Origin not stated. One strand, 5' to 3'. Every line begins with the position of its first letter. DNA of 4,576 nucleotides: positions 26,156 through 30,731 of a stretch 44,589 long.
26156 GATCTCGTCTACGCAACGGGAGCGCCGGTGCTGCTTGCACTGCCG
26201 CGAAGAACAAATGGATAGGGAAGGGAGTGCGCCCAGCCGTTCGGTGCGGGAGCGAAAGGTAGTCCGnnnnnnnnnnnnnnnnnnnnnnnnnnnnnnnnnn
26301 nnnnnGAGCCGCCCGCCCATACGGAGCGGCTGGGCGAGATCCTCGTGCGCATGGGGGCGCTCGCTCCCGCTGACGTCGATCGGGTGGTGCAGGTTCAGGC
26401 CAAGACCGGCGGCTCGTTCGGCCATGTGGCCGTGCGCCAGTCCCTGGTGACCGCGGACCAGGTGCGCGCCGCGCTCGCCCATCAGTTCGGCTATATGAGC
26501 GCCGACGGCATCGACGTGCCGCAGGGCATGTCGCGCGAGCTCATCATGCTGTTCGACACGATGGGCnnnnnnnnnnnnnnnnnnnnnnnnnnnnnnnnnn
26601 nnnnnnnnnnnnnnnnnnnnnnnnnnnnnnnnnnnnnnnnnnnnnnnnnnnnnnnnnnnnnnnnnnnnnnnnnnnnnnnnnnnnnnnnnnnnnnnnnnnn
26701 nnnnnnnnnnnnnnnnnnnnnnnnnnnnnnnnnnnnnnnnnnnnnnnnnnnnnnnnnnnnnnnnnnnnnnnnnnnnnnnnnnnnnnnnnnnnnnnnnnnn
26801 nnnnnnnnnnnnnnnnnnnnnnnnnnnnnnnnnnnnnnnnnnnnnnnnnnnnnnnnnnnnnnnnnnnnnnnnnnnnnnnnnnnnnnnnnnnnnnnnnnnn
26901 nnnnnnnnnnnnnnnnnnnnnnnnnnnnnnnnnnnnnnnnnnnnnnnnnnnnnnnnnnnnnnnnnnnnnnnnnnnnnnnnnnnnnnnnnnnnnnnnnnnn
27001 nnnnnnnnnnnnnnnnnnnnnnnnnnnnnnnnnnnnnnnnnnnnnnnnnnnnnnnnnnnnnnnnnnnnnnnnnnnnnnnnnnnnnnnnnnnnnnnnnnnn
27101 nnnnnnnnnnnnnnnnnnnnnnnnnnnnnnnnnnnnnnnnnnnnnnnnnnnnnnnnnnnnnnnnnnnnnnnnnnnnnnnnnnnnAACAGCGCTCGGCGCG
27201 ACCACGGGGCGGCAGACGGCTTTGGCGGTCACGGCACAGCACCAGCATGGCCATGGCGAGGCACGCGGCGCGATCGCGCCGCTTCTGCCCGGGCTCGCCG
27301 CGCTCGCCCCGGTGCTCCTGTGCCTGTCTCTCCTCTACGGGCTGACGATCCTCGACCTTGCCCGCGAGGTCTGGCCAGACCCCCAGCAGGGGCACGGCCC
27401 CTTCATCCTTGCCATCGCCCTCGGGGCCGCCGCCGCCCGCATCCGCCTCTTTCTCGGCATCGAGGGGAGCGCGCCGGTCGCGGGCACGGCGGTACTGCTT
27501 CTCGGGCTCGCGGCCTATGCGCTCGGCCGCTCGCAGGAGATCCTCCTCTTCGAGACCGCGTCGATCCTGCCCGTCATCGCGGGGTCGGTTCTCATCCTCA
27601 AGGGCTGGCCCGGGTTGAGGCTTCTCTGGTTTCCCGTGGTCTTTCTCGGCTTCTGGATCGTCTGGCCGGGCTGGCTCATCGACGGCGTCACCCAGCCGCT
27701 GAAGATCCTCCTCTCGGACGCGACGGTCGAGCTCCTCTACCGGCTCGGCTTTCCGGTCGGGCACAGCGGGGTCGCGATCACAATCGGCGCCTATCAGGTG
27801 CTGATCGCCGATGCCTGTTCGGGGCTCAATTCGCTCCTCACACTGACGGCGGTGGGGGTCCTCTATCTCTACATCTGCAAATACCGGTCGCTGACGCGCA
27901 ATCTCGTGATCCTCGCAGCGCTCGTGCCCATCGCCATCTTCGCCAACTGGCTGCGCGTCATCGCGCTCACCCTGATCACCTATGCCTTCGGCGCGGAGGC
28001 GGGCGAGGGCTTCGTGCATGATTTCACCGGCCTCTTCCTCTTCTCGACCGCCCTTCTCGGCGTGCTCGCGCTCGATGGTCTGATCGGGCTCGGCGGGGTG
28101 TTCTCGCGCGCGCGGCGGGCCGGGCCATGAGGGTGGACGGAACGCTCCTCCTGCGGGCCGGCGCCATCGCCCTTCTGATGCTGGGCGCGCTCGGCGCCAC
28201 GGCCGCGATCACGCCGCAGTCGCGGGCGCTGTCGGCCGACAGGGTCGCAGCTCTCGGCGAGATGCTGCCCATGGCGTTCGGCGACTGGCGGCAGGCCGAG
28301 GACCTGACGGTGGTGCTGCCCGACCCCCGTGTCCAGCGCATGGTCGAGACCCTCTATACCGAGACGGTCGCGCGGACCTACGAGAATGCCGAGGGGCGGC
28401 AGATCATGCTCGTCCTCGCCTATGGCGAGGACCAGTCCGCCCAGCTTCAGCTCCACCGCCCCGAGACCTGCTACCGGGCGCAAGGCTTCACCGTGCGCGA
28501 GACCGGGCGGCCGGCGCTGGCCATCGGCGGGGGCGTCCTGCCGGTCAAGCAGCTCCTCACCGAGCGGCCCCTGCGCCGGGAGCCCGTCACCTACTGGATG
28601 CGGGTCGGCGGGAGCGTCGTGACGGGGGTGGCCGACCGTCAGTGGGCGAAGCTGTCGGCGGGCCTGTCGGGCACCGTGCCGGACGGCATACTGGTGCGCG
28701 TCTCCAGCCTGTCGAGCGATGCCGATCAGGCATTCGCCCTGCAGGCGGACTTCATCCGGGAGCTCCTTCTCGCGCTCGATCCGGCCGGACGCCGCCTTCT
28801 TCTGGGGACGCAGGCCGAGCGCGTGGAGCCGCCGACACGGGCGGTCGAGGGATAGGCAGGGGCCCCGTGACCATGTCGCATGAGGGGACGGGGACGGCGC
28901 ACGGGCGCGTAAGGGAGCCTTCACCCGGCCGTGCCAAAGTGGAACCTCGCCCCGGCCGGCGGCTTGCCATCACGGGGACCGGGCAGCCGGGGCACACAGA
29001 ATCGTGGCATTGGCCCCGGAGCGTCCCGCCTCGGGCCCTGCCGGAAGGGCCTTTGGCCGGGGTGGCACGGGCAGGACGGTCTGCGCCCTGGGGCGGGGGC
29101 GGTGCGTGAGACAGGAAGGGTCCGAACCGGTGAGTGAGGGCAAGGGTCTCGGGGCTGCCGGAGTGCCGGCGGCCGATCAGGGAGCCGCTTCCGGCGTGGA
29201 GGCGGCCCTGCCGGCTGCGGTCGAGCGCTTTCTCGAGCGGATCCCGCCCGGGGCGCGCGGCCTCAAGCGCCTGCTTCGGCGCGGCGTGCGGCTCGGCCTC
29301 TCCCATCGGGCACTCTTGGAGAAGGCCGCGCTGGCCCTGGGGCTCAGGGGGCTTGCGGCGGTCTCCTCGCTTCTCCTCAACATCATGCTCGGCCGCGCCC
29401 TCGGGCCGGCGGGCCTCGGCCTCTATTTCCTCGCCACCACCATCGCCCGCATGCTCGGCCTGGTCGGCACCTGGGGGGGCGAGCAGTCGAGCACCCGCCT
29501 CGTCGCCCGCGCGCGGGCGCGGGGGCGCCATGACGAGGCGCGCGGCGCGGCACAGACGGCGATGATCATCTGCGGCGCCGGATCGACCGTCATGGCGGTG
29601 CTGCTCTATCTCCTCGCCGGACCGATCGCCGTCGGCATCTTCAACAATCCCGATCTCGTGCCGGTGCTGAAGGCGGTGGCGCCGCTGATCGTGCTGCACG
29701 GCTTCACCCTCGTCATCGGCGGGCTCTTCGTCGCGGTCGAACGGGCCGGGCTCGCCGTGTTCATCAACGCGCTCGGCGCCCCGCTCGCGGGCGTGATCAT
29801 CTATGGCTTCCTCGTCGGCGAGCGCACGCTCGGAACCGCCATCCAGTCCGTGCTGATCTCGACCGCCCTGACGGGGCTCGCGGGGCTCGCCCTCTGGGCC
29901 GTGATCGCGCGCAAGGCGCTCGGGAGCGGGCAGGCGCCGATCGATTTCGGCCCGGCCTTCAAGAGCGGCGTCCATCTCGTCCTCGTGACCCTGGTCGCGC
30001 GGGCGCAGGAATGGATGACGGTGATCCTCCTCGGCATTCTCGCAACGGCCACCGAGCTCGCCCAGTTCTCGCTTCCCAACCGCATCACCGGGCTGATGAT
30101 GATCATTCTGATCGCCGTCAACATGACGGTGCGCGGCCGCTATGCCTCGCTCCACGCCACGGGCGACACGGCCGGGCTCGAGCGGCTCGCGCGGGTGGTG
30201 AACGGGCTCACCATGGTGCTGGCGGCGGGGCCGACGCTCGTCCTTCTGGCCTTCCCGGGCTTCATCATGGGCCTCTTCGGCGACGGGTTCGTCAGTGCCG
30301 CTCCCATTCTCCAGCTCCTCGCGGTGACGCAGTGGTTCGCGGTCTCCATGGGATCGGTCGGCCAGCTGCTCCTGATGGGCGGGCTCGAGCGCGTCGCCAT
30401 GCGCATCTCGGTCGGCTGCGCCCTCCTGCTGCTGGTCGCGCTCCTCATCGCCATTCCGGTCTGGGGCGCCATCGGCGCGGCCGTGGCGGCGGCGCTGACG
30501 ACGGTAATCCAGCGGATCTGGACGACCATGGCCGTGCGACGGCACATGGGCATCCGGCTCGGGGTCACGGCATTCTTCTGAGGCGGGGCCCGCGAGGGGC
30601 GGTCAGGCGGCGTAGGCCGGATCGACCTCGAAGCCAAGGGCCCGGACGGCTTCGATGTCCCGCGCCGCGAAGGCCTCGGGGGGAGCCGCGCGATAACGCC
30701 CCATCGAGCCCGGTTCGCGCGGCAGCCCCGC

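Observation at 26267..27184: EpsG-type tyrosine-kinase homologue looks like a pseudokinase fused to a tandem MshEN-type c-di-GMP-binding motif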

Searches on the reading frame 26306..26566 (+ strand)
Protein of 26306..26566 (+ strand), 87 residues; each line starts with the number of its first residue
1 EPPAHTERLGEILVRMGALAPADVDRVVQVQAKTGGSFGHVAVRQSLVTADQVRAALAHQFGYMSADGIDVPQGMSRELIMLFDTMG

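Call 49: search_solved_structures(query=window:26306-26566:+, max_evalue=10, show_alignments=5)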
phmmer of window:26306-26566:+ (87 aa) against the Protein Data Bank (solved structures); distinct sequences matched with E-value up to 10: 14.
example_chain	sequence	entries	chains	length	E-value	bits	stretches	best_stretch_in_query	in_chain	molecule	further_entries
6f8l_G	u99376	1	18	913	1.5e-14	57.1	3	7-75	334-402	Type IV pilus assembly protein PilF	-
6ejf_G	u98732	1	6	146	6e-06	29.8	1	7-79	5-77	Type IV pilus assembly protein PilF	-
8pfa_A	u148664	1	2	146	0.0048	20.6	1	8-76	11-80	c-di-GMP binding domain of the ATPase enzyme PilF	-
6ejf_J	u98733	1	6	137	0.01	19.5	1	8-76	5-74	Type IV pilus assembly protein PilF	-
8pdk_A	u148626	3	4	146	0.011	19.4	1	8-76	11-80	c-di-GMP binding domain of the ATPase enzyme PilF | ATP-binding motif-containing protein pilF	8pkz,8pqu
5zfr_A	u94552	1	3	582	0.014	19.1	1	3-67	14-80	Type IV pilus biogenesis ATPase PilB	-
8pe0_A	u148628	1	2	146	0.023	18.4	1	9-76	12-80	c-di-GMP binding domain of the ATPase enzyme PilF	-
9glg_A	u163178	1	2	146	0.026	18.2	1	8-75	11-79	ATP-binding motif-containing protein pilF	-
9gl5_A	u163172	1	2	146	0.028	18.1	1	8-76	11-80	ATP-binding motif-containing protein pilF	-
5htl_A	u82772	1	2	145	0.061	17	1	7-62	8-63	MSHA biogenesis protein MshE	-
9g1w_A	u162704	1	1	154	0.064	17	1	7-64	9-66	Type IV pilus assembly ATPase PilB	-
2a0j_A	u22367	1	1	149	0.65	13.8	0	27-58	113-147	PTS system, nitrogen regulatory IIA protein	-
6olj_C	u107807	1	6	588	0.72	13.6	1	6-66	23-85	Type IV pilus biogenesis ATPase PilB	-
5tsg_B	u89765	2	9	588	0.72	13.6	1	6-66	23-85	Type IV pilus biogenesis ATPase PilB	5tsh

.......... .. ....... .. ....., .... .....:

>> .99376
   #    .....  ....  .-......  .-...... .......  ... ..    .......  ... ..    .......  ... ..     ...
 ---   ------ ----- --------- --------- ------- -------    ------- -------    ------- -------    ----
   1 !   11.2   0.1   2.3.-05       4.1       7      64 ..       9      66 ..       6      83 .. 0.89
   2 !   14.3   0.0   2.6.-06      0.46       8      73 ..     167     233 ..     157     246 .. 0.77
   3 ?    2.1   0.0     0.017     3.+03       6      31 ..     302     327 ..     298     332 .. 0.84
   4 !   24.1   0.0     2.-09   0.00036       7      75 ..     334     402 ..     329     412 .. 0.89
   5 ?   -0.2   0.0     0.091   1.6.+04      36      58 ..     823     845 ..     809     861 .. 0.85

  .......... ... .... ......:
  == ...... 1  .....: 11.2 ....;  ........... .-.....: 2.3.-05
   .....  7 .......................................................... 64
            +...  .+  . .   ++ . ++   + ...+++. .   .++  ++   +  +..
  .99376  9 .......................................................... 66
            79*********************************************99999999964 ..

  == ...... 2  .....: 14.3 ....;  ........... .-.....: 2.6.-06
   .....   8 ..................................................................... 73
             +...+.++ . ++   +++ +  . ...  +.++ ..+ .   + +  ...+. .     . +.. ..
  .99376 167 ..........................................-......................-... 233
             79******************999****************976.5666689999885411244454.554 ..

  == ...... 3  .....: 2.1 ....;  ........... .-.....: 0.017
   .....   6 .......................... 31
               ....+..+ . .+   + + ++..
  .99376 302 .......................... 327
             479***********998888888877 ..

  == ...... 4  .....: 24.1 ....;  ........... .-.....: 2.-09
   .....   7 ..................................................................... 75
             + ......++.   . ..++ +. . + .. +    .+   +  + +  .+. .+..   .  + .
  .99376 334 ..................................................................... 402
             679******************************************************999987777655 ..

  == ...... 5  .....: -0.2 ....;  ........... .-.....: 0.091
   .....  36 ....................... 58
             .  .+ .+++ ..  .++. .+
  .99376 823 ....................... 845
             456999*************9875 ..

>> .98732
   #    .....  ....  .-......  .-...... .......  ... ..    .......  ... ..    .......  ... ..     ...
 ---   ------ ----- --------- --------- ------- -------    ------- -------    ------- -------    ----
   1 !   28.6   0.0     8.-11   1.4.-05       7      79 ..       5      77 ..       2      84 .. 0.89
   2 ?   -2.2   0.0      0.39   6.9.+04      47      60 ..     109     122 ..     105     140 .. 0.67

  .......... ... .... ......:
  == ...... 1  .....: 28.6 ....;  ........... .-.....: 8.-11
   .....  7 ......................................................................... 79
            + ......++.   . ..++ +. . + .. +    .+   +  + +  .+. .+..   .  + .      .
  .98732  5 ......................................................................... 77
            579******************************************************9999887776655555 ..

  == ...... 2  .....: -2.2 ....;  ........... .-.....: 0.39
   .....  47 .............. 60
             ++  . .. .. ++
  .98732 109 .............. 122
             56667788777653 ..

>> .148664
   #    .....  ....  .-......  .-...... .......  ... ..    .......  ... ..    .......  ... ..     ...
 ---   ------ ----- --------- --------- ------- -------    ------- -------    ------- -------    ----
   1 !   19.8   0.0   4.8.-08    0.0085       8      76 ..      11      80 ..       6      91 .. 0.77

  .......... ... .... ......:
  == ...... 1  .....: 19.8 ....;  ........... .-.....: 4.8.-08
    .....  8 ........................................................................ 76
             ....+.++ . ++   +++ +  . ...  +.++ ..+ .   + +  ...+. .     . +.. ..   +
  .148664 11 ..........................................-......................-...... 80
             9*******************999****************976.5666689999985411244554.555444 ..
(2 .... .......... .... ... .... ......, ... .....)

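Call 59: predict_structure(alignment_id=A2)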
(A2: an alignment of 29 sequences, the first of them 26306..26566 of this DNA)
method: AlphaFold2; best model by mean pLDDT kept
length: 87 residues; sequences in the alignment: 29
mean_pLDDT: 75.7   pTM: 0.59
mean pLDDT of the five models: 75.7, 73.3, 73.2, 72.9, 68.3
residues with pLDDT >= 90: 42; 70-90: 15; 50-70: 9; < 50: 21
segments of 3 or more residues with pLDDT < 50: 1-4, 67-76, 81-83, 85-87
pLDDT, mean of each block of 10 residues (from residue 1): 64 92 92 91 93 89 57 48 47
secondary structure, 60 per line:
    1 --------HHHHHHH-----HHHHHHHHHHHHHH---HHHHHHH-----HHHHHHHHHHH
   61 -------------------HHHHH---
elements in order: H9-15 H21-34 H38-44 H50-60 H80-84

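Call 64: fold_search(model_id=the predicted structure, library=pdb)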
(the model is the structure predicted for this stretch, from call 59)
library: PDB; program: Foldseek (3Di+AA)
matches with E <= 10: 59; with E <= 0.001: 0
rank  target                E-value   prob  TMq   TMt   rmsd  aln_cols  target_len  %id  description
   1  8pfa_A                6.7e-03  1.00  0.60  0.39   3.3        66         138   33  X-ray structure of the Thermus thermophilus K167R mutant of the PilF-GSPIIB domain in the c-di-GMP bound state (released 2024-06-26)
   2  5htl_B                9.2e-03  1.00  0.62  0.39   0.8        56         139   27  Structure of MshE with cdg (released 2016-10-05)
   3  9gl5_A                1.3e-02  1.00  0.61  0.39   1.0        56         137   30  X-ray structure of the Thermus thermophilus Q190E mutant of the PilF-GSPIIB domain in the c-di-GMP bound state (released 2025-06-25)
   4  9glg_A                1.3e-02  1.00  0.63  0.40   3.7        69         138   29  X-ray structure of the Thermus thermophilus Q218E mutant of the PilF-GSPIIB domain in the c-di-GMP bound state (released 2025-06-25)
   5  8pdk_A                1.9e-02  1.00  0.60  0.38   1.0        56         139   32  X-ray structure of the Thermus thermophilus PilF-GSPIIB domain in the c-di-GMP bound state (released 2024-06-26)
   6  7lkm_B                2.5e-02  1.00  0.56  0.35   3.6        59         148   25  The PilB(N-terminal_P70S mutant)-PilZ complex of the Type IV pilus from Xanthomonas citri (released 2021-08-11)
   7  7lkn_A                2.5e-02  1.00  0.57  0.36   6.9        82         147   24  The PilB(N-terminal_P70S mutant)-PilZ complex (SeMet) (released 2021-08-11)
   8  8pkz_MODEL_1_A        3.4e-02  1.00  0.60  0.37   4.7        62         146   27  NMR solution structure of PilF-GSPIIB in the c-di-GMP bound state (released 2024-07-10)
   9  5htl_A                3.6e-02  1.00  0.63  0.40   1.3        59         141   25  Structure of MshE with cdg (released 2016-10-05)
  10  8pe0_A                3.8e-02  1.00  0.60  0.38   1.0        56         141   32  X-ray structure of the Thermus thermophilus K167L mutant of the PilF-GSPIIB domain in the c-di-GMP bound state (released 2024-06-26)
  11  8pfa_B                3.8e-02  1.00  0.60  0.39   1.1        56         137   34  X-ray structure of the Thermus thermophilus K167R mutant of the PilF-GSPIIB domain in the c-di-GMP bound state (released 2024-06-26)
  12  8pdk_B                4.9e-02  1.00  0.60  0.39   1.1        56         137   32  X-ray structure of the Thermus thermophilus PilF-GSPIIB domain in the c-di-GMP bound state (released 2024-06-26)
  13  9glg_B                7.5e-02  1.00  0.59  0.38   1.2        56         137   30  X-ray structure of the Thermus thermophilus Q218E mutant of the PilF-GSPIIB domain in the c-di-GMP bound state (released 2025-06-25)
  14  7lkm_A                8.0e-02  1.00  0.56  0.34   2.8        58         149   26  The PilB(N-terminal_P70S mutant)-PilZ complex of the Type IV pilus from Xanthomonas citri (released 2021-08-11)
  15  7lko_A                8.5e-02  0.99  0.57  0.35   7.0        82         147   24  The PilB(N-terminal)-PilZ complex of the Type IV pilus from Xanthomonas citri (2.9 A) (released 2021-08-11)
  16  9g1w_MODEL_1_A        4.5e-01  0.98  0.55  0.33   2.5        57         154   26  NMR solution structure of the Thermus thermophilus PilF-GSPIIA domain (released 2025-05-21)
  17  2d28                  2.4e+00  0.69  0.51  0.32   2.0        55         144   22  Structure of the N-terminal domain of XpsE (crystal form P43212) (released 2005-09-20)
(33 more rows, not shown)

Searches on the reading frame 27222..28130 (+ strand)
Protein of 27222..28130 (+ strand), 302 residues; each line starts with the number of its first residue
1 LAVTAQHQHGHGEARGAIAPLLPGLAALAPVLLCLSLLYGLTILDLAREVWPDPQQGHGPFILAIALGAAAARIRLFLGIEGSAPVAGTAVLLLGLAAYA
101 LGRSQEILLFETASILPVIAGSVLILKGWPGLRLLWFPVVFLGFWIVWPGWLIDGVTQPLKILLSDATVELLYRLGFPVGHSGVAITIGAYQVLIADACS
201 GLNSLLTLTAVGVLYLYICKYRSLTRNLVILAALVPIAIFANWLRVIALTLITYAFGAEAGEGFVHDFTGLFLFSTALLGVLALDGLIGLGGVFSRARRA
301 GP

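Call 5: search_protein_families(library=ncbifam, proteins=[window:27222-28130:+], max_evalue=0.00001)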
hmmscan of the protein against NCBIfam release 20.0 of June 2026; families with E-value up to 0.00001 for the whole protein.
window:27222-28130:+ (302 aa): 15 families
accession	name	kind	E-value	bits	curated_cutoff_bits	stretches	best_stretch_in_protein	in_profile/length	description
TIGR03113.1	exosort_XrtB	exception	6.9e-79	265.2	275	1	29-289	2-265/268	exosortase B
NF035943.2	exosort_XrtV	exception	1.2e-75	254.3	313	1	28-288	5-266/270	exosortase V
TIGR02602.1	8TM_EpsH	subfamily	1e-38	133.3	105.55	1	50-284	4-236/241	exosortase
NF038142.1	exosort_XrtW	exception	1.7e-36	125.6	425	1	30-287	7-264/494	exosortase W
TIGR03109.2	exosort_XrtA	exception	4.5e-36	124.6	208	1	28-284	3-255/261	exosortase A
TIGR04152.1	exosort_VPLPA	exception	3.8e-35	121.9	400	1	49-279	3-233/486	VPLPA-CTERM-specific exosortase XrtD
TIGR04178.1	exo_archaeo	signature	1.6e-18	66.8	23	1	194-283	2-89/97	exosortase/archaeosortase family protein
TIGR04156.1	cyanoexo_CrtB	exception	4.7e-16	59.1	300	1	87-282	68-260/280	cyanoexosortase B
TIGR04151.1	exosort_VPDSG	exception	7.8e-11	41.9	300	1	103-284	114-295/306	VPDSG-CTERM-specific exosortase XrtC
TIGR04476.1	exosort_XrtN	exception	7.6e-10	38.5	200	1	111-275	70-233/406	exosortase N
TIGR03763.1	cyanoexo_CrtA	exception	2.8e-09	36.9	150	1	115-275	87-245/260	cyanoexosortase A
TIGR03762.1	archaeo_artC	exception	2.8e-08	33.9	100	1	162-277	148-263/274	archaeosortase C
NF050190.1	exosort_XrtZ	exception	1.4e-07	30.4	475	1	167-272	31-134/460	exosortase Z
NF033770.1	exosort_XrtT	exception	3.5e-07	29.2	250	1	159-284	135-263/472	exosortase T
NF033464.1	cyanoexo_CrtC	exception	9e-07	28.7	225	1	160-281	148-267/278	cyanoexosortase C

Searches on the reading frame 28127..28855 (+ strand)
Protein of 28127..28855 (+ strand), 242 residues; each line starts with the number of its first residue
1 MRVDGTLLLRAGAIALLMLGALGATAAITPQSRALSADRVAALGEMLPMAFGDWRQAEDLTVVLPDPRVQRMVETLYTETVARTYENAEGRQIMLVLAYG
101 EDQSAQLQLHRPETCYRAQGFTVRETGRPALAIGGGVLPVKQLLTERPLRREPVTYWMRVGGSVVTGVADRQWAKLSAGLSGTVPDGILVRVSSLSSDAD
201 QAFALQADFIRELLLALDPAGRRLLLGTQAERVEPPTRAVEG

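Call 5: search_protein_families(library=ncbifam, proteins=[window:28127-28855:+], max_evalue=0.00001)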
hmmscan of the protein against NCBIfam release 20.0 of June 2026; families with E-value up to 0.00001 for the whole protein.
window:28127-28855:+ (242 aa): 5 families
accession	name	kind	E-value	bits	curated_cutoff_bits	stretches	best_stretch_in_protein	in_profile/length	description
NF045609.1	EpsI_type_B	exception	8.2e-74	247.7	220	1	10-227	3-220/221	exosortase-associated protein EpsI, B-type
NF045608.2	EpsI_type_V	exception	6.6e-63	212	228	1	13-227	6-218/218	exosortase-associated protein EpsI, V-type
TIGR02914.1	EpsI_fam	equivalog_domain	6.3e-41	139.8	42.8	1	46-224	3-173/174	exosortase C-terminal domain/associated protein EpsI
TIGR04152.1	exosort_VPLPA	exception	4.7e-12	45.7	400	1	13-212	280-476/486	VPLPA-CTERM-specific exosortase XrtD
NF038142.1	exosort_XrtW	exception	3.2e-11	42.2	425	1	17-217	303-490/494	exosortase W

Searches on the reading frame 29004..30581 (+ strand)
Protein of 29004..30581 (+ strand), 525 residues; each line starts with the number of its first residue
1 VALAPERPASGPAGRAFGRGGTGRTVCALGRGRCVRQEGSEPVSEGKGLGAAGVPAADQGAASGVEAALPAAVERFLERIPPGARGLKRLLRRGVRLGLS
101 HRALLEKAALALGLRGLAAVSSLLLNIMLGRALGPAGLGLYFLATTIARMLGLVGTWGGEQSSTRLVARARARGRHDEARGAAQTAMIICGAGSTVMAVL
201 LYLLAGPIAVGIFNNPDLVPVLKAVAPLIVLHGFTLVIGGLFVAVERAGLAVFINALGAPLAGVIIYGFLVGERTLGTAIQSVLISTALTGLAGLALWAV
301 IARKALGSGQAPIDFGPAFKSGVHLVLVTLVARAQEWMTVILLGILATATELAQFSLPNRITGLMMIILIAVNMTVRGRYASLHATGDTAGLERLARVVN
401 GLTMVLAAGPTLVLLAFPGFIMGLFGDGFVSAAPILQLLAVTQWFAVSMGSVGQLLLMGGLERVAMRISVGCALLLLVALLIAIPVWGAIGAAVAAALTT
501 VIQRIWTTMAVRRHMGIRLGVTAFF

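Call 5: search_protein_families(library=ncbifam, proteins=[window:29004-30581:+], max_evalue=0.00001)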
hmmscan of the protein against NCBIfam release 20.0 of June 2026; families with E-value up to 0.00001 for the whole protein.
window:29004-30581:+ (525 aa): 1 family
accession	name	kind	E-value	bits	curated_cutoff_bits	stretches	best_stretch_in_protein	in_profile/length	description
TIGR02900.1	spore_V_B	equivalog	5.3e-10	38.7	372.3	1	125-256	22-153/488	stage V sporulation protein B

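Call 25: search_protein_families(library=pfam, proteins=[window:29004-30581:+], max_evalue=0.00001)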
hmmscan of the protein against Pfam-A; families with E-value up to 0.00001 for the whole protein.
window:29004-30581:+ (525 aa): 2 families
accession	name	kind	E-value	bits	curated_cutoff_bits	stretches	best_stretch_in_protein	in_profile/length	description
PF01943.22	Polysacc_synt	-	3.7e-14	53.2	28.2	1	113-376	10-265/274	Polysaccharide biosynthesis protein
PF01554.23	MatE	-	3.2e-07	30.6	24.9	1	119-265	10-157/161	MatE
